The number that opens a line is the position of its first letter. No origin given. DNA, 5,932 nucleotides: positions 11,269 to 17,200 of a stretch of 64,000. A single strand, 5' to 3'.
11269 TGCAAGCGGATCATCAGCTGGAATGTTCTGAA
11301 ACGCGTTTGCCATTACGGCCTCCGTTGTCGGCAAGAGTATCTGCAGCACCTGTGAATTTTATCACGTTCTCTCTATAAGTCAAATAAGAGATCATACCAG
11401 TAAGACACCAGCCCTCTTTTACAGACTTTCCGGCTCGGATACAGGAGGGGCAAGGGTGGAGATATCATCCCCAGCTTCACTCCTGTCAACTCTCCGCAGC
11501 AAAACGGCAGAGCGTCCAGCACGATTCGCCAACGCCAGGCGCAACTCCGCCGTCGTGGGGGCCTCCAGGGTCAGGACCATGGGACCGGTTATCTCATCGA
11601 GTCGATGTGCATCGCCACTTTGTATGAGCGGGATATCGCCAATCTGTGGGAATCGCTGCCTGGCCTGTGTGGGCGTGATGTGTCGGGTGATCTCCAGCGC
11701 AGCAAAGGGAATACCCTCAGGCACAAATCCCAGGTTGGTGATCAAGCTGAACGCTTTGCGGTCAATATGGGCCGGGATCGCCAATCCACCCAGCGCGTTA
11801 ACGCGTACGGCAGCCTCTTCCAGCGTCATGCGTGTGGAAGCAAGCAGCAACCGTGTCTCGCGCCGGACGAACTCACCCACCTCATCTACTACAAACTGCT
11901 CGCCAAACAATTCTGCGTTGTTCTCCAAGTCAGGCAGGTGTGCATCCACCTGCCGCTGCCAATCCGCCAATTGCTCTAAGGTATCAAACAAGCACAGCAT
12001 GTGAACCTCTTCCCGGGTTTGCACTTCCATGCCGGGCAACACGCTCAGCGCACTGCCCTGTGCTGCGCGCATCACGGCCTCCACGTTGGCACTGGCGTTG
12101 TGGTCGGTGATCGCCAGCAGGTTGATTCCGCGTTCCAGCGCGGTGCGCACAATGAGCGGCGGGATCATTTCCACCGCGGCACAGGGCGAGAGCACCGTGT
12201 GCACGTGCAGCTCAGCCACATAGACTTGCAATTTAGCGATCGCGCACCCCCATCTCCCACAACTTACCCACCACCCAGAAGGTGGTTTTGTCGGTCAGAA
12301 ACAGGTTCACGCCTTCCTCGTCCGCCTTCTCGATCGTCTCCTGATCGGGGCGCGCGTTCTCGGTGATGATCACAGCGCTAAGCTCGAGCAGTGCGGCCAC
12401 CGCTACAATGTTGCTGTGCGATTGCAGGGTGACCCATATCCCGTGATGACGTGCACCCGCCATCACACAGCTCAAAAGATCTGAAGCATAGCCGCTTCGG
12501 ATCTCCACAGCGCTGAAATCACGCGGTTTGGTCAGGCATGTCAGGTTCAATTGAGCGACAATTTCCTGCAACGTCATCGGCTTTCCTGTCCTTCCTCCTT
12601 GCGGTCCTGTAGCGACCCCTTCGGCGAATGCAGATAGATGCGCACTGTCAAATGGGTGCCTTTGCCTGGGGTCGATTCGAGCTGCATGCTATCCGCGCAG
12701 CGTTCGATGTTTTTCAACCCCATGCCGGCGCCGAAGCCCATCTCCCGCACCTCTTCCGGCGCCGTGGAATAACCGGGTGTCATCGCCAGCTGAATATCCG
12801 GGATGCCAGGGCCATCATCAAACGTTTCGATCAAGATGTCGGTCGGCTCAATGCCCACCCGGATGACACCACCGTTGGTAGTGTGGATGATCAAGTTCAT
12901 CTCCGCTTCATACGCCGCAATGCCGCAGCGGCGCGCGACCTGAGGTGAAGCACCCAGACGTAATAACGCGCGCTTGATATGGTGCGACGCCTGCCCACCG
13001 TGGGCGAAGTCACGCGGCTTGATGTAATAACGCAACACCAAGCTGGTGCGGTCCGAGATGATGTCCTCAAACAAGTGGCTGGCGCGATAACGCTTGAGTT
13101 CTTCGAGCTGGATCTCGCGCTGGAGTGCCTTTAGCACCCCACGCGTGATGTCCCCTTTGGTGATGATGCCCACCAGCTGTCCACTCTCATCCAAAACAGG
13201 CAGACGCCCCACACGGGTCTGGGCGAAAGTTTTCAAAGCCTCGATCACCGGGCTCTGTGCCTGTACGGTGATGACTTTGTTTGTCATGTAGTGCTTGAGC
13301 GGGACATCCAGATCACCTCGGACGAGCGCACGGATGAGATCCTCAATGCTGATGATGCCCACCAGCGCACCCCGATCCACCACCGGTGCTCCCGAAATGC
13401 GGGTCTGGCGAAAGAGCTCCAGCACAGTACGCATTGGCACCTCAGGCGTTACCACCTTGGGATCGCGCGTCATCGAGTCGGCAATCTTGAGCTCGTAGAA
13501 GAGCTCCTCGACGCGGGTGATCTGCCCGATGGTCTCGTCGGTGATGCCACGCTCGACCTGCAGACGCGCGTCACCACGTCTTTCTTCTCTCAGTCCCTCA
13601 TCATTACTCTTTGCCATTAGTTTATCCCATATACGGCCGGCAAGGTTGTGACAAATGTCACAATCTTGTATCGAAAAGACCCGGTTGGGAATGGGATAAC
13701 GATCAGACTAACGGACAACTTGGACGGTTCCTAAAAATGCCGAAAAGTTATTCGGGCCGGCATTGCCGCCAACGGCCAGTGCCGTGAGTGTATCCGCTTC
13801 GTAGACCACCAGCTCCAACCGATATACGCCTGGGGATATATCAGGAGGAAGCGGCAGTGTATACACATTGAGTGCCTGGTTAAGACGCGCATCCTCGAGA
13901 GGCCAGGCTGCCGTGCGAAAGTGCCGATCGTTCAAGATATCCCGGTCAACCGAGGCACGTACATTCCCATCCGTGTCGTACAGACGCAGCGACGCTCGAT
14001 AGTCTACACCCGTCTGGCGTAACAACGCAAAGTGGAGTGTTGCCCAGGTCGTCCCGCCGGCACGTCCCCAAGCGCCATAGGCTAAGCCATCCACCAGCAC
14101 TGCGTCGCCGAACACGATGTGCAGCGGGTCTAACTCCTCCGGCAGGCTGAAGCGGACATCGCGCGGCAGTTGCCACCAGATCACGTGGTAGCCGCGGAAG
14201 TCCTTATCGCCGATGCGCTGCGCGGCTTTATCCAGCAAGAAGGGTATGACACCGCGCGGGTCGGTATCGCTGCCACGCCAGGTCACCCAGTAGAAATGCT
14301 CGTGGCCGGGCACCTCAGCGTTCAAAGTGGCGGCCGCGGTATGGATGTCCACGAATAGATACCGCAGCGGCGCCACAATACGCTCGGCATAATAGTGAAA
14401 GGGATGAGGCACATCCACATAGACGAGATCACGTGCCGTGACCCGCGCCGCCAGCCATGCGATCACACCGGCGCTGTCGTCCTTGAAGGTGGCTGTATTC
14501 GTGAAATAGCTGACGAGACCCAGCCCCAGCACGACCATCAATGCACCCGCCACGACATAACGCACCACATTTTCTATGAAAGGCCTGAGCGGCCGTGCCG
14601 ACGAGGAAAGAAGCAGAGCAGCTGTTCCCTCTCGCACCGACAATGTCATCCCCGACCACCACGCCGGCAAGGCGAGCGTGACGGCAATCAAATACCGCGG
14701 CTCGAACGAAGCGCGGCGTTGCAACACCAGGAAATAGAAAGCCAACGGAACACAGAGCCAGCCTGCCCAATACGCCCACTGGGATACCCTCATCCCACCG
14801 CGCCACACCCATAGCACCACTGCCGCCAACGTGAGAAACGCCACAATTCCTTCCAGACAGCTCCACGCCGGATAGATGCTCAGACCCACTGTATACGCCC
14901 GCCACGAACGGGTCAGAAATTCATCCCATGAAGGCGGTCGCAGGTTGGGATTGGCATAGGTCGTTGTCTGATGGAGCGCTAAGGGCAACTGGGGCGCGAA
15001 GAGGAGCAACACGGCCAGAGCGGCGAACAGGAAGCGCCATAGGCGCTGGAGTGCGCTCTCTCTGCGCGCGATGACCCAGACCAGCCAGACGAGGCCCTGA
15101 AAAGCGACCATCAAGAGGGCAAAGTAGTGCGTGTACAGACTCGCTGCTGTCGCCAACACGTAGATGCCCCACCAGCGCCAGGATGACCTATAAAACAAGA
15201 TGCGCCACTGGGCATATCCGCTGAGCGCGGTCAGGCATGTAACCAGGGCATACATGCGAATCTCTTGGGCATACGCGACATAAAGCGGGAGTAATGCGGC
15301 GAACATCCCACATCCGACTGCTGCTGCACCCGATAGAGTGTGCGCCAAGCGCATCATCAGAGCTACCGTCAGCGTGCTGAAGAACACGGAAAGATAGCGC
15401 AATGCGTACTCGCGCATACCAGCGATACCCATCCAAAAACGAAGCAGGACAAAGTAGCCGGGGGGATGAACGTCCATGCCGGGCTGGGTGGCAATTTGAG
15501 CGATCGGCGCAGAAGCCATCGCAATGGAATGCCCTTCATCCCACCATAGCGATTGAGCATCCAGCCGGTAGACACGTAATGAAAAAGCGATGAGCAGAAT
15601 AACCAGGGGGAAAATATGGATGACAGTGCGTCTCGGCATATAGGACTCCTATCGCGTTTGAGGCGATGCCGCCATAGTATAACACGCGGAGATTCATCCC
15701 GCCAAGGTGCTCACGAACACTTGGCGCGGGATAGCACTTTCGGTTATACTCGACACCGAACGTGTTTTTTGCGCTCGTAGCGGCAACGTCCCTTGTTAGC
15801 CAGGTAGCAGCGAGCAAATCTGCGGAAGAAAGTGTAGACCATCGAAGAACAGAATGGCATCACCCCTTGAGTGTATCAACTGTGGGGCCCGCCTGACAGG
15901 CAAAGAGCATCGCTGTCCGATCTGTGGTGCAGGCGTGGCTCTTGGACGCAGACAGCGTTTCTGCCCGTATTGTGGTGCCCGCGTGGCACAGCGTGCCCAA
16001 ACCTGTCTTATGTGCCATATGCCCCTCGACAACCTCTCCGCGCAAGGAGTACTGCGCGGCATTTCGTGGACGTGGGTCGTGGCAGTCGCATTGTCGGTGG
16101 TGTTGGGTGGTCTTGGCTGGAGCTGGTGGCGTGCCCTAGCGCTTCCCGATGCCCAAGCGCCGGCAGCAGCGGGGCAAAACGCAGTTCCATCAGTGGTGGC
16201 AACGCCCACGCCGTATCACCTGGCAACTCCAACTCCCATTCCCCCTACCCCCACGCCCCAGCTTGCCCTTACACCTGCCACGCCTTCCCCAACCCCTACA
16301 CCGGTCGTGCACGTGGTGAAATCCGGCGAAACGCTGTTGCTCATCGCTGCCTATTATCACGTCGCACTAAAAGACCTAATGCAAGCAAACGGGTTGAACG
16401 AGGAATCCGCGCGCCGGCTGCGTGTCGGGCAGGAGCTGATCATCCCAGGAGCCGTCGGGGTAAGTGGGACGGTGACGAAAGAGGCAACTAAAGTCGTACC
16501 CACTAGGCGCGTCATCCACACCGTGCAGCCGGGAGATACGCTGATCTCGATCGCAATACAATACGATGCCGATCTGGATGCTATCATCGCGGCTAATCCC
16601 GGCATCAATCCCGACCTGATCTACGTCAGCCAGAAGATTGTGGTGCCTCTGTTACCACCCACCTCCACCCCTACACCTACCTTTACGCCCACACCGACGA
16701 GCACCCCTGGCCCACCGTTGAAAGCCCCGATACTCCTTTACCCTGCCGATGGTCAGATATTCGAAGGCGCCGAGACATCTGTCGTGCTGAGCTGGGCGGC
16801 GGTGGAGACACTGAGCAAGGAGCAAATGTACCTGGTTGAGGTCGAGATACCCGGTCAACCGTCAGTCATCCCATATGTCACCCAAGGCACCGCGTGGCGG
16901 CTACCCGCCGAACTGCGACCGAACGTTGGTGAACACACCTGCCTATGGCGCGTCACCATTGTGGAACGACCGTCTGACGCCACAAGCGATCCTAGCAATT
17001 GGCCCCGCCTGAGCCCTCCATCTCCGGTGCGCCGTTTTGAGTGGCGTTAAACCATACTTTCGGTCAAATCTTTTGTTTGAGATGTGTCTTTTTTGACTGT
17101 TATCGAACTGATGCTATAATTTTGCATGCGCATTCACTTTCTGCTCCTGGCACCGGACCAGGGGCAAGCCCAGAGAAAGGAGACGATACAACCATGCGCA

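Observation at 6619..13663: An [FeFe]-hydrogenase-style accessory and sensor gene set, with no [FeFe] hydrogenase, sits directly upstream of a [NiFe] Hox operon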

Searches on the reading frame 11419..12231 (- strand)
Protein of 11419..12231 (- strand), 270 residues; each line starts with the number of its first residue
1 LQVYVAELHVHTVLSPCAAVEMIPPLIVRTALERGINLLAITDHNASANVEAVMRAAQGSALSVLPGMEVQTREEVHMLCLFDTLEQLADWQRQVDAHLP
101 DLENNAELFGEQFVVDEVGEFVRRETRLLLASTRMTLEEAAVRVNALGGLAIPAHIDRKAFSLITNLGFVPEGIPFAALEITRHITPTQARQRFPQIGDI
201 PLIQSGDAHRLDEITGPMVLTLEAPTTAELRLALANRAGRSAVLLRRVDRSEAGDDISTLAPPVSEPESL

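Call 4: search_protein_families(library=pfam, proteins=[window:11419-12231:-])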
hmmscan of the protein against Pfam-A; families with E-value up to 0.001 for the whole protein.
window:11419-12231:- (270 aa): 1 family
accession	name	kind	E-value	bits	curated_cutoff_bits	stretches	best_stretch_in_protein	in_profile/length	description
PF02811.25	PHP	-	1.5e-07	32.4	26.4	1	7-81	1-78/164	PHP domain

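Call 5: search_protein_families(library=ncbifam, proteins=[window:11419-12231:-], max_evalue=0.00001)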
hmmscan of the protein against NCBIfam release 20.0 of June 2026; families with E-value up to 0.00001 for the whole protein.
window:11419-12231:- (270 aa): 5 families
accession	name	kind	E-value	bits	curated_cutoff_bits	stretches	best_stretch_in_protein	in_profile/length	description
NF045780.1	TrlF_fam_ATP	equivalog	1.2e-12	47.5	350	1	7-161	9-169/944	TrlF family AAA-like ATPase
NF038032.1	CehA_McbA_metalo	domain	5.5e-09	35.9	80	1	4-93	3-89/315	CehA/McbA family metallohydrolase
NF041577.1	nside_bi_sphtase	equivalog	1.1e-08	34.7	400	1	6-79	4-77/276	3',5'-nucleoside bisphosphate phosphatase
NF047791.1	RNaseRnm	equivalog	1.5e-07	31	375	1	5-79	2-78/275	RNase RNM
NF004981.0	PRK06361.1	equivalog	3.3e-06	26.6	117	1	7-58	3-51/217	histidinol phosphate phosphatase domain-containing protein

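Call 70: search_solved_structures(query=window:11419-12231:-, max_evalue=0.01)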
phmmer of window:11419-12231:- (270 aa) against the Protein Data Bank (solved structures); distinct sequences matched with E-value up to 0.01: 1.
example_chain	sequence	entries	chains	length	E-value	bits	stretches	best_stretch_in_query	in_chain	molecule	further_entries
7ug9_A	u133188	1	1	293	2.9e-05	27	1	5-79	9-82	5'-3' exoribonuclease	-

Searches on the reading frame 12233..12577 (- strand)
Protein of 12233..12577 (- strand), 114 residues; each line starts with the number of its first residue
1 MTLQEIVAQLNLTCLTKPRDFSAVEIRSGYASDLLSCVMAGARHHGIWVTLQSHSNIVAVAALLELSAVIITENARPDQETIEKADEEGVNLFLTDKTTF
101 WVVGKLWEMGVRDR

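Call 4: search_protein_families(library=pfam, proteins=[window:12233-12577:-])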
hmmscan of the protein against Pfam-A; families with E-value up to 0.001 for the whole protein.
window:12233-12577:- (114 aa): 2 families
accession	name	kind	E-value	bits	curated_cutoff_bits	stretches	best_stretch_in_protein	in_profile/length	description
PF07085.17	DRTGG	-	8.2e-06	26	25.2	1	53-105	60-101/105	DRTGG domain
PF02603.21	Hpr_kinase_N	-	3.8e-05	24.1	24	1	65-106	80-121/125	HPr Serine kinase N terminus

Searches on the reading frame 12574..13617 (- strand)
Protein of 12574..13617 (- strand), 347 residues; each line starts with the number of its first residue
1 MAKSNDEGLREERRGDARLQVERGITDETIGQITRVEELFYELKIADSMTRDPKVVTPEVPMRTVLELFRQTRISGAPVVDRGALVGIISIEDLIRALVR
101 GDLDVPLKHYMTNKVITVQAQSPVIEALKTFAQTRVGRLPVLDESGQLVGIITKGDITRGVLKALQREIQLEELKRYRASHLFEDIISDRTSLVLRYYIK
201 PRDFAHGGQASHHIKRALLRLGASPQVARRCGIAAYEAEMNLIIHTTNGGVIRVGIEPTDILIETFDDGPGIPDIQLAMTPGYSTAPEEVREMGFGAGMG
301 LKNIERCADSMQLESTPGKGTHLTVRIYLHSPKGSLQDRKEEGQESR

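Call 4: search_protein_families(library=pfam, proteins=[window:12574-13617:-])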
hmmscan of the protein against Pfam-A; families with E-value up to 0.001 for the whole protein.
window:12574-13617:- (347 aa): 3 families
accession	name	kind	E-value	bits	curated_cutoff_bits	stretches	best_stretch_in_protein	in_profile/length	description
PF00571.33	CBS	-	7.5e-31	106.7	24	2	108-161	2-55/57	CBS domain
PF02518.31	HATPase_c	-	4.9e-10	40.3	26.4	1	237-328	12-108/111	Histidine kinase-, DNA gyrase B-, and HSP90-like ATPase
PF13581.12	HATPase_c_2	-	6.6e-05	23.4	27.4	1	206-326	7-126/127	Histidine kinase-like ATPase domain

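Call 69: search_solved_structures(query=window:12574-13617:-, max_evalue=0.001)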
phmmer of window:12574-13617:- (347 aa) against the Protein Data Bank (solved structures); distinct sequences matched with E-value up to 0.001: 97 (the best 60 are shown).
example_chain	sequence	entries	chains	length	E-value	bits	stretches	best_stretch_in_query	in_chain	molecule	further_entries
3kh5_A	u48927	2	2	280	1.6e-17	67.1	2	103-166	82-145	protein MJ1225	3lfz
2yzq_A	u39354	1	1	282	1.2e-15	61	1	45-163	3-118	Putative uncharacterized protein PH1780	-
2yzi_A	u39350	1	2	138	1.1e-14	57.9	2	102-162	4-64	Hypothetical protein PH0107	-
9znf_5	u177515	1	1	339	4.4e-14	55.8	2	46-160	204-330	CBS domain-containing protein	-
9zni_6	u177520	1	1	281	1.3e-13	54.3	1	48-179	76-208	CBS domain-containing protein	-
2ef7_A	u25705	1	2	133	1.7e-13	54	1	54-161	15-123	Hypothetical protein ST2348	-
5g5r_A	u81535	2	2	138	5.1e-13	52.3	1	47-165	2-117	SITE-2 PROTEASE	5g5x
9sr9_H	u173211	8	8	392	5.3e-13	52.3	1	52-162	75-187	Dehydrogenase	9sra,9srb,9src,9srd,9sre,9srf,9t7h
2p9m_A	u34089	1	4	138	7e-13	51.9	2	105-162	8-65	Hypothetical protein MJ0922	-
4esy_A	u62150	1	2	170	1.1e-12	51.2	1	96-164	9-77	CBS domain containing membrane protein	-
9hk6_B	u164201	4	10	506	4.7e-12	49.2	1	24-276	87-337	Inosine-5'-monophosphate dehydrogenase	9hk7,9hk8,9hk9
2cu0_A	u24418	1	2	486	4.8e-12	49.2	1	30-167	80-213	Inosine-5'-monophosphate dehydrogenase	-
9e6q_3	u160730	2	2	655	9.5e-12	48.2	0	108-158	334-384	Putative signal-transduction protein with CBS domains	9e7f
4avf_A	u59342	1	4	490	1e-11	48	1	28-277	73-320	INOSINE-5'-MONOPHOSPHATE DEHYDROGENASE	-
7pji_A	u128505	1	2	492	1.1e-11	48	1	28-277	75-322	Inosine-5'-monophosphate dehydrogenase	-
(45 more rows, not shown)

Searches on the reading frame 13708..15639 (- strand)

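Call 4: search_protein_families(library=pfam, proteins=[window:13708-15639:-])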
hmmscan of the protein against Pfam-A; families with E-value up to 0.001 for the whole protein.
window:13708-15639:- (643 aa): 1 family
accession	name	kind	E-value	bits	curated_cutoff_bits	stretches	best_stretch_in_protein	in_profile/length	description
PF13231.12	PMT_2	-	1.4e-09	38.8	26.1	1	58-218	2-158/160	Dolichyl-phosphate-mannose-protein mannosyltransferase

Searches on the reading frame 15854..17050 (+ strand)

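Call 61: search_protein_families(library=pfam, proteins=[window:15854-17050:+], max_evalue=1e-8)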
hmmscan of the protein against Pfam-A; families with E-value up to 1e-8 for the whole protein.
window:15854-17050:+ (398 aa): 1 family
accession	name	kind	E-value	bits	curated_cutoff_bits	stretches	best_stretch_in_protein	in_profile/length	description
PF01476.26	LysM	-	6.9e-24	84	20.9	2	222-265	1-43/43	LysM domain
